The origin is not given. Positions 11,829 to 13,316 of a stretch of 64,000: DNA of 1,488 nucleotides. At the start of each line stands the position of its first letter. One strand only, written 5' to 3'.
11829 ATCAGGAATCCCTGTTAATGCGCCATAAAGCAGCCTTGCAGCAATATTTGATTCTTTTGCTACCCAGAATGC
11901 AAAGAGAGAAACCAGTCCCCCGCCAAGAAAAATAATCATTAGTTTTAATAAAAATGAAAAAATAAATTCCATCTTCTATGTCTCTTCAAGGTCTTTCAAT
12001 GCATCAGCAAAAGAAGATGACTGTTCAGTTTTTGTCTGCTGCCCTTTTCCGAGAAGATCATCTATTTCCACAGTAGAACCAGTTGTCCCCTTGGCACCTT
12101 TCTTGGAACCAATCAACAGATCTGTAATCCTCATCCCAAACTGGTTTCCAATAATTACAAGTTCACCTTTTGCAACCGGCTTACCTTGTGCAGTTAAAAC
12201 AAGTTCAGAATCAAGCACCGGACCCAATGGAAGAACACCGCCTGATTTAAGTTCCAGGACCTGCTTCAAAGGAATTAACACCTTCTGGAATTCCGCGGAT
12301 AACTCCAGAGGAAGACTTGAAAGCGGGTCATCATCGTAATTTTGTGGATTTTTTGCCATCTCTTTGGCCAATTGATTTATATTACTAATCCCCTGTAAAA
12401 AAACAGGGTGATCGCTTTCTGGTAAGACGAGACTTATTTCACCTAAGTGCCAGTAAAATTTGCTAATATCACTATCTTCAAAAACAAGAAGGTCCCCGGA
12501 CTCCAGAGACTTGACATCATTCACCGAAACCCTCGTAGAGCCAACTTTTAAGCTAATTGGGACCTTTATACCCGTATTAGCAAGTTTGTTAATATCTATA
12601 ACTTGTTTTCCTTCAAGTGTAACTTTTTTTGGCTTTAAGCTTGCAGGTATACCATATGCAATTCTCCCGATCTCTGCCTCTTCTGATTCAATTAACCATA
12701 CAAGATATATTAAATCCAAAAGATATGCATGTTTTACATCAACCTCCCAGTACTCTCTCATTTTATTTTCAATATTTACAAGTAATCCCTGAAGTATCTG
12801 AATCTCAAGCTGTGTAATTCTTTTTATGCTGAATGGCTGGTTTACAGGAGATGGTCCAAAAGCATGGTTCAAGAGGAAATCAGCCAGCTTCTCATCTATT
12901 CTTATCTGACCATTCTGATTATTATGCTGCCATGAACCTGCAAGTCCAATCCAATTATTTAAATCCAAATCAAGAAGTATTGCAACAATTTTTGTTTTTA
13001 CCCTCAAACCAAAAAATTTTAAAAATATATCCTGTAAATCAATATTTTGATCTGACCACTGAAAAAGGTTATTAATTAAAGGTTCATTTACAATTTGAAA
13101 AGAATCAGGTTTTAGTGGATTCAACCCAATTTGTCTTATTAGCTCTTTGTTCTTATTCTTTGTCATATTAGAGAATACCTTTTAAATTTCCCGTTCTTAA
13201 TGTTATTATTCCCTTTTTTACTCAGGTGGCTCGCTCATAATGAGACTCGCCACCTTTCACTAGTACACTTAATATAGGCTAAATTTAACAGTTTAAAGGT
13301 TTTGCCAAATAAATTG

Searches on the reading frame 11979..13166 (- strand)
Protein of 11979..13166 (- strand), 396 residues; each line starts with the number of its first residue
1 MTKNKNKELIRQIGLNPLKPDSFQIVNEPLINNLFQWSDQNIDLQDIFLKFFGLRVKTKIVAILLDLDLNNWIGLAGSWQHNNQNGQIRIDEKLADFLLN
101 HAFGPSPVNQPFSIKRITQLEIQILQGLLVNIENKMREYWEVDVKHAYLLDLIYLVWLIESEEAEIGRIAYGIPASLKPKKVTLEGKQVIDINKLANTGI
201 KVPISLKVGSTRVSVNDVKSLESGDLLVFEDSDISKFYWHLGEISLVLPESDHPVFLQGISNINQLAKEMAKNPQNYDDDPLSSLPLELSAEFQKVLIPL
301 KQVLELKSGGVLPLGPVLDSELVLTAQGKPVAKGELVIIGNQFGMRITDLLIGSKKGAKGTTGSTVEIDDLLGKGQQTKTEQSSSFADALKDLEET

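Call 23: find_homologous_proteins(query=window:11979-13166:-, max_evalue=1e-30)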
Query window:11979-13166:- (396 aa): 86 proteins with E <= 1e-30 among 7637 candidates.
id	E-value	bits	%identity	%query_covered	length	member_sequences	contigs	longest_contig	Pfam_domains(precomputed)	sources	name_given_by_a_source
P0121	1.2e-251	853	98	100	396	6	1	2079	PF01052.26,PF28396.1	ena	-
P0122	1.7e-237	806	92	100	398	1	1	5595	PF01052.26,PF28396.1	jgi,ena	jgi:flagellar motor switch/type III secretory pathway protein FliN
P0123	5.0e-188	643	72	100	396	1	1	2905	PF01052.26,PF28396.1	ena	-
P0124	5.6e-188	643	73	100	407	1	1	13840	PF01052.26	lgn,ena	-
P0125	5.3e-186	637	73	100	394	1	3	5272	PF01052.26,PF28396.1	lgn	-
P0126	5.6e-186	637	73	99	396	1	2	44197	PF01052.26,PF28396.1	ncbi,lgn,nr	ncbi:MAG: FliM/FliN family flagellar motor switch protein [Candidatus Melainabacteria bacterium]|nr:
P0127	4.7e-183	627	71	100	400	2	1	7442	PF01052.26,PF28396.1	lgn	-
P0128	6.4e-183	626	72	100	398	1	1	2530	PF01052.26,PF28396.1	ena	-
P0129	1.8e-182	625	72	98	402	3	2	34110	PF01052.26,PF28396.1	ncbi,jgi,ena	-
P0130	6.5e-182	623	71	100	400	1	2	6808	PF01052.26,PF28396.1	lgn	-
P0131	5.5e-181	620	70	99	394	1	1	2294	PF01052.26,PF28396.1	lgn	-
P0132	1.6e-180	619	71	100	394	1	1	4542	PF01052.26,PF28396.1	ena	-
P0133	4.2e-179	614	72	100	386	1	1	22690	PF01052.26,PF28396.1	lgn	-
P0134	1.9e-178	612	72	99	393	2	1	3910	PF01052.26,PF28396.1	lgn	-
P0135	4.8e-178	610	72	100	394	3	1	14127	PF01052.26,PF28396.1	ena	-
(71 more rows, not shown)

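Call 25: find_encoding_contigs(protein=P0122, flank=3000, max_places=2)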
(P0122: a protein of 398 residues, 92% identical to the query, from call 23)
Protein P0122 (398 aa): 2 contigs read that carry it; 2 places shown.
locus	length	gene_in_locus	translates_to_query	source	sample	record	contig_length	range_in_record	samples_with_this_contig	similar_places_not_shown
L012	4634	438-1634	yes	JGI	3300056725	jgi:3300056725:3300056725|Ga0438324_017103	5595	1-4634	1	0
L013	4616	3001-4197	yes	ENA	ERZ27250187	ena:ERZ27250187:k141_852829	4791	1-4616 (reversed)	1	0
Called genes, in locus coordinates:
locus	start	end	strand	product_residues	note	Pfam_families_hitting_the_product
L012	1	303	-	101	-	?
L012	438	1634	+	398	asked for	PF28396:SepQ_C, PF01052:FliMN_C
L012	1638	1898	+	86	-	-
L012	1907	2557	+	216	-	PF00813:FliP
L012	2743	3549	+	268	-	PF01313:Bac_export_3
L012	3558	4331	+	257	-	PF01311:Bac_export_1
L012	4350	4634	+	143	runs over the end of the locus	PF02082:Rrf2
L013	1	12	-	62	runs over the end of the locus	?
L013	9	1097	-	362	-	PF13393:tRNA-synt_His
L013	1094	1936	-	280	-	PF01145:Band_7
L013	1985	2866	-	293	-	PF01145:Band_7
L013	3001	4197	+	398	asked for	PF28396:SepQ_C, PF01052:FliMN_C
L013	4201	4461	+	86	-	-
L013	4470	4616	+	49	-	?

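Call 26: find_encoding_contigs(protein=P0121, flank=3000, max_places=2)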
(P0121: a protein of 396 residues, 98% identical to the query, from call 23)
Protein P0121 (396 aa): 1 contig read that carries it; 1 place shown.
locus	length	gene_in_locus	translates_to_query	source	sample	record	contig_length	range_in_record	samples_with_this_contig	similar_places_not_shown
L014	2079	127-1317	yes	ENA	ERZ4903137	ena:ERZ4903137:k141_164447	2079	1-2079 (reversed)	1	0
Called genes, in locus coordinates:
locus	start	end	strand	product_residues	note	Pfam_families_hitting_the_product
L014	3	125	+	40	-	?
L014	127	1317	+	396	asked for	PF28396:SepQ_C (weak), PF01052:FliMN_C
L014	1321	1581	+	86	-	-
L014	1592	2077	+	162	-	?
